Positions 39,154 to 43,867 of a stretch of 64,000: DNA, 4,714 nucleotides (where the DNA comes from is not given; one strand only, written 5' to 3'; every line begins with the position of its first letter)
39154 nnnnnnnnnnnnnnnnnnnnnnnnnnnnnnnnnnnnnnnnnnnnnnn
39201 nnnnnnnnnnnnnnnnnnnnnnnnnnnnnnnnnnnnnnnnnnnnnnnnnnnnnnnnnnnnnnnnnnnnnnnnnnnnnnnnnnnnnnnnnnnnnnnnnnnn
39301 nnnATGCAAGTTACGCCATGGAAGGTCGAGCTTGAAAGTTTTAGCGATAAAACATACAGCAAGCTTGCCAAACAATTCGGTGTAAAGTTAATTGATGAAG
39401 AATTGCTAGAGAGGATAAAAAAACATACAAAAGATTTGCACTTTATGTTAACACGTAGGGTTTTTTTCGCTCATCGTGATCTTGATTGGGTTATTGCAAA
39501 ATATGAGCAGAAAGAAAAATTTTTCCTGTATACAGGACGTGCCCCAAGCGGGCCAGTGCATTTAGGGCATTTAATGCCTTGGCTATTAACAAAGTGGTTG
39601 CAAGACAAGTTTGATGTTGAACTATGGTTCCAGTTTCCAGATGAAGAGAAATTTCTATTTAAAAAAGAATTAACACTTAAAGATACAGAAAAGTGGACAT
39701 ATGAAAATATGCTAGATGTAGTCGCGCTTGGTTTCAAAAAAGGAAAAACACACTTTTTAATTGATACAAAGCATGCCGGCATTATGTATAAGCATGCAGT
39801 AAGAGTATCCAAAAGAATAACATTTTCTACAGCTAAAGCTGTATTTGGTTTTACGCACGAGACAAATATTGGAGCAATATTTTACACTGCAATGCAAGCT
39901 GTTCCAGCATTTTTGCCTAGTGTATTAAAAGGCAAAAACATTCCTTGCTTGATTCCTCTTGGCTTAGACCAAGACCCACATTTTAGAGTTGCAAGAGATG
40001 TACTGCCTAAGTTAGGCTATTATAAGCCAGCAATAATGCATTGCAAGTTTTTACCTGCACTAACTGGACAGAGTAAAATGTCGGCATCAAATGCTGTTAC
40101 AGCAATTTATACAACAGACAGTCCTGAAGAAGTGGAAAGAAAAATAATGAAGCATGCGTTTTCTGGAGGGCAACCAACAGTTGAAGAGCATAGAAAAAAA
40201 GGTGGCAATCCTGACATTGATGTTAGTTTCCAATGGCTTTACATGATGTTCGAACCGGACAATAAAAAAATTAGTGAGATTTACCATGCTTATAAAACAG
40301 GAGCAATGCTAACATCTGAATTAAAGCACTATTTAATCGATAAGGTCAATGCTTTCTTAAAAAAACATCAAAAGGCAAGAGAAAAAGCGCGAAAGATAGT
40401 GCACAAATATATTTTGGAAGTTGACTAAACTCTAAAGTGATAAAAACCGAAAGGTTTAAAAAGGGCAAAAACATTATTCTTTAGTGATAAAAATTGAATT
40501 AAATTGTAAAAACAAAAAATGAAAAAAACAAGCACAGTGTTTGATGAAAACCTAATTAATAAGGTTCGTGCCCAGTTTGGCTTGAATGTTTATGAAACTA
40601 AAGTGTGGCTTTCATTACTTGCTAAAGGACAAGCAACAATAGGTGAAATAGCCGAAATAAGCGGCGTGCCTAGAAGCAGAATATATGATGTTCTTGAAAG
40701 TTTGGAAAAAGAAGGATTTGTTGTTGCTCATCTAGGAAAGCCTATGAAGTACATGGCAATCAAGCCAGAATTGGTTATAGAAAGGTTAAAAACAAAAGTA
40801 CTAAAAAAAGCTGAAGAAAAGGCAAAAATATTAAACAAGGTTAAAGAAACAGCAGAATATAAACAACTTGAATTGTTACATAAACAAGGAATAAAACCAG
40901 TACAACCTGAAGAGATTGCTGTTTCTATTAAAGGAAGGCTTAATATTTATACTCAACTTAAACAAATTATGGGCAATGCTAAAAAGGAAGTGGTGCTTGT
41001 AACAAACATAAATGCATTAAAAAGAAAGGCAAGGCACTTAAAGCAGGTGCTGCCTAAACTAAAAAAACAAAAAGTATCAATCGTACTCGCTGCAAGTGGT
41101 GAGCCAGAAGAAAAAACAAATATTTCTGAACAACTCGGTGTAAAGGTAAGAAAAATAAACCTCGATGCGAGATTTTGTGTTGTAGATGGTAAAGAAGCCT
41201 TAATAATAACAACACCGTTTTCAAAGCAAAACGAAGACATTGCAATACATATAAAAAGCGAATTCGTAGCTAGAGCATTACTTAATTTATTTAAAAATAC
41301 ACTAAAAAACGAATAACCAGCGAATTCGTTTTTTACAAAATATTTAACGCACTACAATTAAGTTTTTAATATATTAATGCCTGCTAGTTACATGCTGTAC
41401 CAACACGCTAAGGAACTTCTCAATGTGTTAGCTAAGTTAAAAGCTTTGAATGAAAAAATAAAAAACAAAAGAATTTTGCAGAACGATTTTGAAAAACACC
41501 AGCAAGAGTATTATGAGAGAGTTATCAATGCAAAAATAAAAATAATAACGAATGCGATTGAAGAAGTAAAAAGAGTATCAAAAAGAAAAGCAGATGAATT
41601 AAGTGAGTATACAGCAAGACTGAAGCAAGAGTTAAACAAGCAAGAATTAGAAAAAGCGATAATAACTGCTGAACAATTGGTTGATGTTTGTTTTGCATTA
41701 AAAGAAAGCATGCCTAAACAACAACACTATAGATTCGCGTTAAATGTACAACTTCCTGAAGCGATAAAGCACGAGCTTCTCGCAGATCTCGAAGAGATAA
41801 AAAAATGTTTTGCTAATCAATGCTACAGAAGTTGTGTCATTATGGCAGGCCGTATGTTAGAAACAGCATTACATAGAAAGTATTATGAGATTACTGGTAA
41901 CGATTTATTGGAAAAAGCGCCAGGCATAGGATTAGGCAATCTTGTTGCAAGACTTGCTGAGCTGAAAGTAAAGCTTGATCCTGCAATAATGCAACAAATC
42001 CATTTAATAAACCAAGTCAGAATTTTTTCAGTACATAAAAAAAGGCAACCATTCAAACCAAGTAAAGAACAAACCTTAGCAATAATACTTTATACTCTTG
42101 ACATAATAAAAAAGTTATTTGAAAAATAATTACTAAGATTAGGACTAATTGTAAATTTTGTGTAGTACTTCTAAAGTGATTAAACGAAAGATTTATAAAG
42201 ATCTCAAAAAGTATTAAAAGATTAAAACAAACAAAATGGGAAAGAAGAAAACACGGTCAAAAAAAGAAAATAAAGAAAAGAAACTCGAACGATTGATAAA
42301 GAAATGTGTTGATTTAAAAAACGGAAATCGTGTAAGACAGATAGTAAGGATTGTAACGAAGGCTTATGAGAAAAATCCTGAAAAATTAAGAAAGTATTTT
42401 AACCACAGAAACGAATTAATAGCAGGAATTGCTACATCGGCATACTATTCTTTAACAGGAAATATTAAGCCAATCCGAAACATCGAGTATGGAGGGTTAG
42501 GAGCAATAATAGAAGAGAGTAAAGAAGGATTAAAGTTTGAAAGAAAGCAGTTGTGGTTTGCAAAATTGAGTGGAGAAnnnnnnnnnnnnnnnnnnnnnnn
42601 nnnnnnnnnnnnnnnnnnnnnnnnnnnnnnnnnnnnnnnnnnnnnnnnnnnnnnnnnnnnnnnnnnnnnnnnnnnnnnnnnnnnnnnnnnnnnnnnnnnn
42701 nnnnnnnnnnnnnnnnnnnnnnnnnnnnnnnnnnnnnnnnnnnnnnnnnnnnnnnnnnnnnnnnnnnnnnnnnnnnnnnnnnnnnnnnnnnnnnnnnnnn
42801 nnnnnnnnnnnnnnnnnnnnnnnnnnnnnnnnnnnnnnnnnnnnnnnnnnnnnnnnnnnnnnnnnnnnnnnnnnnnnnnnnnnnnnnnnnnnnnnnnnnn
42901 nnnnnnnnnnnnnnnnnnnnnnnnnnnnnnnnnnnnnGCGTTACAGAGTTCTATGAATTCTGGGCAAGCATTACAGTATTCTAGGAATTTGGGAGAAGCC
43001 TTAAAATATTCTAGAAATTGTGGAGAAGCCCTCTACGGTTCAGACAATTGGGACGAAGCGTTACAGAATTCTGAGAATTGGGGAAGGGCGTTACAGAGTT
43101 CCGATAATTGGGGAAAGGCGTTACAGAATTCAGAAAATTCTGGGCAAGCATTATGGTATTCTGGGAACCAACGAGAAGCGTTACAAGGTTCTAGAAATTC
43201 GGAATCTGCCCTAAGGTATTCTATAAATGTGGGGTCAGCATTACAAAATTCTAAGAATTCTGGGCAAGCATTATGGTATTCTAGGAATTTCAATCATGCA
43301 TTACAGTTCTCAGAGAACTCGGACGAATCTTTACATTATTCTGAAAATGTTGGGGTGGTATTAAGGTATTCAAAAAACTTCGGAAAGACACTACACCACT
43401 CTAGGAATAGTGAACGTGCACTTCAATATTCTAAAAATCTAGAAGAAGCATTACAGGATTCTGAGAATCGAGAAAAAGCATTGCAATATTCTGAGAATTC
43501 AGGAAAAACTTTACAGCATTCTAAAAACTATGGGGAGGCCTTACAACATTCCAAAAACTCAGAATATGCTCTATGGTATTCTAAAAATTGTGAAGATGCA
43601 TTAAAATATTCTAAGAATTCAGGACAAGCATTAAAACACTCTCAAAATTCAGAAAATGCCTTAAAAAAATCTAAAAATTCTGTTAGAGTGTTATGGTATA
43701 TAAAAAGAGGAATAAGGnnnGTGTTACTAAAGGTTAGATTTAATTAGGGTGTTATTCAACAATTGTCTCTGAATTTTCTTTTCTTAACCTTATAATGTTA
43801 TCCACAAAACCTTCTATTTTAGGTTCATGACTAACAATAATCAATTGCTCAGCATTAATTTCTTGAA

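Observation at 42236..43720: Protein made of about 38 tandem decapeptide repeats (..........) encoded by near-identical 30-bp DNA repeats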

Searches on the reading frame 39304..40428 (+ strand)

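Call 92: search_protein_families(library=pfam, proteins=[window:39304-40428:+], max_evalue=0.0001)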
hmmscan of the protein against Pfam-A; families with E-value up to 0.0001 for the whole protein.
window:39304-40428:+ (374 aa): 1 family
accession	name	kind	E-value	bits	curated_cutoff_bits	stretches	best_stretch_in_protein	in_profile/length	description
PF00579.31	tRNA-synt_1b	-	2e-25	90.2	21.1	1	70-353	3-292/292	tRNA synthetases class I (W and Y)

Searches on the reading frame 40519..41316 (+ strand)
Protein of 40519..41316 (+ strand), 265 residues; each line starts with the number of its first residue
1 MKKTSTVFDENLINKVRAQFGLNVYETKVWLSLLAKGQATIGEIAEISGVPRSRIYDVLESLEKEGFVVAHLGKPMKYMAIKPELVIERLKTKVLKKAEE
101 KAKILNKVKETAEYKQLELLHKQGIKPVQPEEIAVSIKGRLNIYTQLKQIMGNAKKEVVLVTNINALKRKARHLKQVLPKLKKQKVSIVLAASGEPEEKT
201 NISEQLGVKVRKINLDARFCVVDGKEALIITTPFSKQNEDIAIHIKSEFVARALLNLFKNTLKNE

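Call 3: search_protein_families(library=pfam, proteins=[window:40519-41316:+], max_evalue=1)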
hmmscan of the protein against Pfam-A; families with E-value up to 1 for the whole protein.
window:40519-41316:+ (265 aa): 30 families (the best 25 are shown)
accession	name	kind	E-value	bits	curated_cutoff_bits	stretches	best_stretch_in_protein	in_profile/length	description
PF01978.25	TrmB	-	1.6e-22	79.6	25.6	1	19-84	3-68/68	Sugar-specific transcriptional regulator TrmB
PF11495.14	Regulator_TrmB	-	2.8e-08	33.7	22.2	1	137-261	5-127/233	Archaeal transcriptional regulator TrmB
PF09339.16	HTH_IclR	-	7.4e-06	26.1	22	1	34-69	12-49/52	IclR helix-turn-helix domain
PF01022.26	HTH_5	-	2.1e-05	24.8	22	1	31-68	8-45/47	Bacterial regulatory protein, arsR family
PF13518.12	HTH_28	-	0.00035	21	25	1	31-67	6-41/52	Helix-turn-helix domain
PF13412.12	HTH_24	-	0.00043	20.2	21.9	1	33-68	12-47/48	Winged helix-turn-helix DNA-binding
PF00239.26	Resolvase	-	0.00046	20.7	23.3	1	144-200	49-107/145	Resolvase, N terminal domain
PF13551.12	HTH_29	-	0.00086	19.8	28.1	1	29-66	3-40/64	Winged helix-turn helix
PF02082.26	Rrf2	-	0.0031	18.1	30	1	35-74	19-59/132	Iron-dependent Transcriptional regulator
PF03551.20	PadR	-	0.0056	17.1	27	1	49-72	28-51/75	Transcriptional regulator PadR-like family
PF12802.13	MarR_2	-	0.0059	17.2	27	1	34-69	14-51/61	MarR family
PF01933.23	CofD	-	0.0068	16.1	30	0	55-118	166-227/290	2-phospho-L-lactate transferase CofD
PF01047.28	MarR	-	0.0075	16.6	24.6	1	32-68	11-47/59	MarR family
PF16221.11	HTH_47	-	0.0082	16.1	27.1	1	29-69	37-77/78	winged helix-turn-helix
PF13384.12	HTH_23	-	0.0092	16.2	24.6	1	33-67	13-46/50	Homeodomain-like domain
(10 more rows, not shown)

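Call 29: search_protein_families(library=padloc, proteins=[window:40519-41316:+], max_evalue=0.1)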
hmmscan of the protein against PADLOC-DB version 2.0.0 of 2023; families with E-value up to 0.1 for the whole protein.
window:40519-41316:+ (265 aa): 9 families
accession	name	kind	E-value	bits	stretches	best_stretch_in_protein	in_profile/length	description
PDLC01438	Csa3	-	7.9e-06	24.1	1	31-116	154-239/305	"CAS-I,CAS-II,CAS-III,CAS-IV,CAS-V,CAS-VI; associated_signaling"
PDLC01858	CARF3--CARF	-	3.4e-05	21.8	1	31-69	150-188/204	-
PDLC01434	CasR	-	3.7e-05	21.7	1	26-79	129-181/191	"CAS-I,CAS-II,CAS-III,CAS-IV,CAS-V,CAS-VI; associated_signaling"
PDLC01268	CasR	-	3.9e-05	21.7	1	28-77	127-173/179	"CAS-I,CAS-II,CAS-III,CAS-IV,CAS-V,CAS-VI; associated_signaling"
PDLC01044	Csa3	-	4.5e-05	21.4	1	26-70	138-180/194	Type I-A associated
PDLC03922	MkoB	-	0.00048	17.5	0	31-69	35-73/610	-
PDLC01857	CARF3--CARF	-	0.0069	14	1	35-80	140-185/201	-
PDLC04133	mad1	-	0.0071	14.6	1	40-60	7-27/60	mads_1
PDLC02933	PRTase_III-A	-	0.0097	13.5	0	168-214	279-314/368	-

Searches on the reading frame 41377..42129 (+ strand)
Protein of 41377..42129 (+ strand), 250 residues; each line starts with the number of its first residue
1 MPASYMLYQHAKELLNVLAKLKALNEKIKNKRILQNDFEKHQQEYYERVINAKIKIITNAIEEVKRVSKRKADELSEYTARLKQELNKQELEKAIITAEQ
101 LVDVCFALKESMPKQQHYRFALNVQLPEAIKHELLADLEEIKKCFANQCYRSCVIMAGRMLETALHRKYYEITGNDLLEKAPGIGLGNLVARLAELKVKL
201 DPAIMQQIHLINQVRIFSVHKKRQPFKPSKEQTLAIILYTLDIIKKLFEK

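Call 3: search_protein_families(library=pfam, proteins=[window:41377-42129:+], max_evalue=1)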
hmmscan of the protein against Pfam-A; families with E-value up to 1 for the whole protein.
window:41377-42129:+ (250 aa): 4 families
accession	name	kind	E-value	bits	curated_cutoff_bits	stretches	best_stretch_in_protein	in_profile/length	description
PF13643.11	DUF4145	-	3.7e-05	24.1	23.1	1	140-234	2-81/88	Domain of unknown function (DUF4145)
PF13339.11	AATF-Che1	-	0.014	16.4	24.7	1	40-117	9-80/137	Apoptosis antagonizing transcription factor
PF20396.3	DUF6689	-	0.28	10.8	27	0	47-103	180-233/275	Family of unknown function (DUF6689)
PF14968.11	CCDC84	-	0.49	10.4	25.3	1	9-109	92-175/330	Coiled coil protein 84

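Call 29: search_protein_families(library=padloc, proteins=[window:41377-42129:+], max_evalue=0.1)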
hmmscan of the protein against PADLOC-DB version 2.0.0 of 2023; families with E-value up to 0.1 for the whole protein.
window:41377-42129:+ (250 aa): 4 families
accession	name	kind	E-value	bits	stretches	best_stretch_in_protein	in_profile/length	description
PDLC00856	E1-E2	-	0.00026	17.6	1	8-130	104-223/573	E1-E2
PDLC00311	PtuA1|PtuA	-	0.00058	17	1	11-117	44-147/455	AAA ATPase domain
PDLC03842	LeoB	-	0.03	11.2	1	16-110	306-398/568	-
PDLC04108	PD-T7-3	-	0.039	11.2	1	138-156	22-40/432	-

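Call 96: search_protein_families(library=phrogs, proteins=[window:41377-42129:+], max_evalue=0.001)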
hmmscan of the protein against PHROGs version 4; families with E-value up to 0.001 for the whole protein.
window:41377-42129:+ (250 aa): 0 families

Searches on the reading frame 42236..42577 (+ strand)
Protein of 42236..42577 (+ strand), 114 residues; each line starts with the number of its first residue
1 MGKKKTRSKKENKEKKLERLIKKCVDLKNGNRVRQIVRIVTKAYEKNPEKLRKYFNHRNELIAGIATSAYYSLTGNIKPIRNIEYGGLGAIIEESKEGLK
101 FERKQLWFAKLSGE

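Call 28: search_protein_families(library=pfam, proteins=[window:42236-42577:+], max_evalue=1)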
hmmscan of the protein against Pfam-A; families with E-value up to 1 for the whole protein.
window:42236-42577:+ (114 aa): 5 families
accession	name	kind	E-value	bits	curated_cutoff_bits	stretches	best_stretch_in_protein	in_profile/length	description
PF11890.14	DUF3410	-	0.073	13.4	31.4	1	8-64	12-64/81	Domain of unknown function (DUF3410)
PF07765.17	KIP1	-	0.094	13.3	33.9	1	18-65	14-59/74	KIP1-like protein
PF14246.11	TetR_C_7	-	0.14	12.6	22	1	16-66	2-53/119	AefR-like transcriptional repressor, C-terminal domain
PF02481.21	DNA_processg_A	-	0.17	11.5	29.6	1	39-68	130-158/212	DNA recombination-mediator protein A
PF19556.4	PRTRC_E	-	0.23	11.6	26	1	3-63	104-163/175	PRTRC system protein E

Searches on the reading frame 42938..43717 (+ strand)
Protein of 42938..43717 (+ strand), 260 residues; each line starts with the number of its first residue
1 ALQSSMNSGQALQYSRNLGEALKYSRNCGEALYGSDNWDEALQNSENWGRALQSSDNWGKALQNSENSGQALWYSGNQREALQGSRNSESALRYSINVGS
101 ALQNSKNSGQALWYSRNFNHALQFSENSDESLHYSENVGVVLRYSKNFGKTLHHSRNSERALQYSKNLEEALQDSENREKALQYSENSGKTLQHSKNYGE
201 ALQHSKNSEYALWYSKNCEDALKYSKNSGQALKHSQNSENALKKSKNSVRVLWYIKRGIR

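Call 30: predict_structure(alignment_id=A2)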
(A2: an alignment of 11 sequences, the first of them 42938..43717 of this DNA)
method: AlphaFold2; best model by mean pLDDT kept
length: 260 residues; sequences in the alignment: 11
mean_pLDDT: 83.1   pTM: 0.76
mean pLDDT of the five models: 83.1, 79.8, 77.3, 75.3, 56.7
residues with pLDDT >= 90: 160; 70-90: 37; 50-70: 39; < 50: 24
segments of 3 or more residues with pLDDT < 50: 1-17, 248-250
pLDDT, mean of each block of 10 residues (from residue 1): 35 48 85 88 94 94 96 96 96 96 96 95 95 96 96 96 96 94 94 90 87 75 64 55 50 54
secondary structure, 60 per line:
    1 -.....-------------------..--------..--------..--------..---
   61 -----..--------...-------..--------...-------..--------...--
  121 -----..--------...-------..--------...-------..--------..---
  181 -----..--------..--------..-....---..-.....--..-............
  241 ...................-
elements in order: H2-6 E76-78 E96-98 E116-118 E136-138 E156-158 H209-212 H219-223 H229-259

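Call 32: fold_search(model_id=the predicted structure, library=pdb)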
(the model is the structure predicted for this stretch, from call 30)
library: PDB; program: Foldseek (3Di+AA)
matches with E <= 10: 162; with E <= 0.001: 0
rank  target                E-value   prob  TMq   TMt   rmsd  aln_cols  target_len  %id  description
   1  4yc5                  1.3e-02  0.60  0.24  0.28   8.8       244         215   10  Beta1 synthetic solenoid protein (released 2016-03-09)
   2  5dn0                  1.3e-02  0.54  0.20  0.23  11.1       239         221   10  t1555 loop variant (released 2016-08-31)
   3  4ycq                  1.5e-02  0.44  0.20  0.25  11.1       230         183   11  Beta1 synthetic solenoid protein (released 2016-03-09)
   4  4yei_A                1.6e-02  0.80  0.31  0.35   7.8       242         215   10  Beta1mut synthetic solenoid protein (released 2016-03-09)
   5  3du1                  2.8e-02  0.35  0.23  0.25  10.5       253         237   12  The 2.0 Angstrom Resolution Crystal Structure of HetL, a Pentapeptide Repeat Protein involved in Heterocyst Differentiat (released 2008-11-11)
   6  6zt4_A                2.9e-02  0.35  0.21  0.27  10.6       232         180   11  Pentapeptide repeat protein MfpA from Mycobacterium smegmatis (released 2021-03-03)
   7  5dqa_C                3.2e-02  0.28  0.21  0.24  10.0       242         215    9  t3284 loop variant of beta1 (released 2016-08-31)
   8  5dra                  3.4e-02  0.63  0.27  0.34   9.6       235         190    8  t3284 loop variant of beta1 (released 2016-08-31)
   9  5dqa_A                3.9e-02  0.38  0.23  0.26  11.1       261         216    8  t3284 loop variant of beta1 (released 2016-08-31)
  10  4ozy                  4.1e-02  0.21  0.19  0.13  13.1       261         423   10  Crystal Structure of the periplasmic alginate epimerase AlgG T265N mutant (released 2015-03-04)
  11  5dns_B                5.6e-02  0.30  0.20  0.24  11.3       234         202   12  t1428 loop variant in P3221 (released 2016-09-28)
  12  2xt4_B                5.6e-02  0.12  0.16  0.20  12.4       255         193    9  Structure of the pentapeptide repeat protein AlbG, a resistance factor for the topoisomerase poison albicidin. (released 2010-10-13)
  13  6zt4_B                6.1e-02  0.13  0.18  0.22  11.6       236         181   11  Pentapeptide repeat protein MfpA from Mycobacterium smegmatis (released 2021-03-03)
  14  2bm4_A                7.1e-02  0.41  0.25  0.32   9.8       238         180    8  The Structure of MfpA (Rv3361c, C2 Crystal form). The Pentapeptide Repeat Protein from Mycobacterium tuberculosis Fold (released 2005-06-07)
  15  2xtw_D                7.5e-02  0.21  0.21  0.24  11.0       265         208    7  Structure of QnrB1 (Full length), a plasmid-mediated fluoroquinolone resistance protein (released 2010-10-20)
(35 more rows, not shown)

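Call 81: fold_search(model_id=the predicted structure, library=viral)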
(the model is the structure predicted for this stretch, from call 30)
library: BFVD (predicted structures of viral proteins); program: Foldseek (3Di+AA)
matches with E <= 10: 300; with E <= 0.001: 0
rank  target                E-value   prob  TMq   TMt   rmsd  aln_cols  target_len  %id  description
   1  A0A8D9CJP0            3.4e-03  1.00  0.37  0.20   9.1       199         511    4  Caspase 9 inhibitor [Ectromelia virus]
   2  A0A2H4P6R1            3.4e-02  0.21  0.15  0.15  12.5       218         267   10  Pentapeptide repeat protein [Pseudomonas phage tabernarius]
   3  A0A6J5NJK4            6.6e-02  0.06  0.10  0.12  13.1       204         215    9  COG1357 Pentapeptide repeats containing protein [uncultured Caudovirales phage]
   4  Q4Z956                7.6e-02  0.14  0.18  0.18  11.2       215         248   11  ORF044 [Staphylococcus phage Twort (strain DSM 17442 / HER 48)]
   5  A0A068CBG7            8.8e-02  0.12  0.19  0.09  14.5       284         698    7  Tail fiber protein [Acinetobacter phage YMC-13-01-C62]
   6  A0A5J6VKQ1            1.1e-01  0.12  0.18  0.11  12.6       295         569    7  Pentapeptide repeat protein [Megaviridae environmental sample]
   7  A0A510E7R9            1.1e-01  0.09  0.14  0.15  11.4       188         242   11  (no name in the UniProt tables at hand)
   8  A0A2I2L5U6            1.1e-01  0.03  0.08  0.14  12.3       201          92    6  Pentapeptide repeat protein (Fragment) [Orpheovirus IHUMI-LCC2]
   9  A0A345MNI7            1.2e-01  0.06  0.11  0.14  12.6       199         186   14  (no name in the UniProt tables at hand)
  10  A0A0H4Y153            1.4e-01  0.41  0.30  0.22   9.9       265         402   11  Uncharacterized protein [Salmon gill poxvirus]
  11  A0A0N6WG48            1.4e-01  0.16  0.21  0.14  11.2       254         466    8  (no name in the UniProt tables at hand)
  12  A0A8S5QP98            1.5e-01  0.08  0.18  0.06  14.2       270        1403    7  Tail protein [Siphoviridae sp. ctgBD49]
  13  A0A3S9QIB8            1.6e-01  0.08  0.18  0.09  11.4       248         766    9  Putative tail fiber protein [Aeromonas phage ZPAH7]
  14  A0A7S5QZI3            1.7e-01  0.20  0.25  0.08  12.2       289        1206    6  Pectin lyase fold domain-containing protein [Rhizobium phage RHph_Y2_6]
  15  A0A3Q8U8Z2            1.7e-01  0.12  0.19  0.11  14.1       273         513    4  F-box and FNIP repeat-containing protein [Megavirus baoshan]
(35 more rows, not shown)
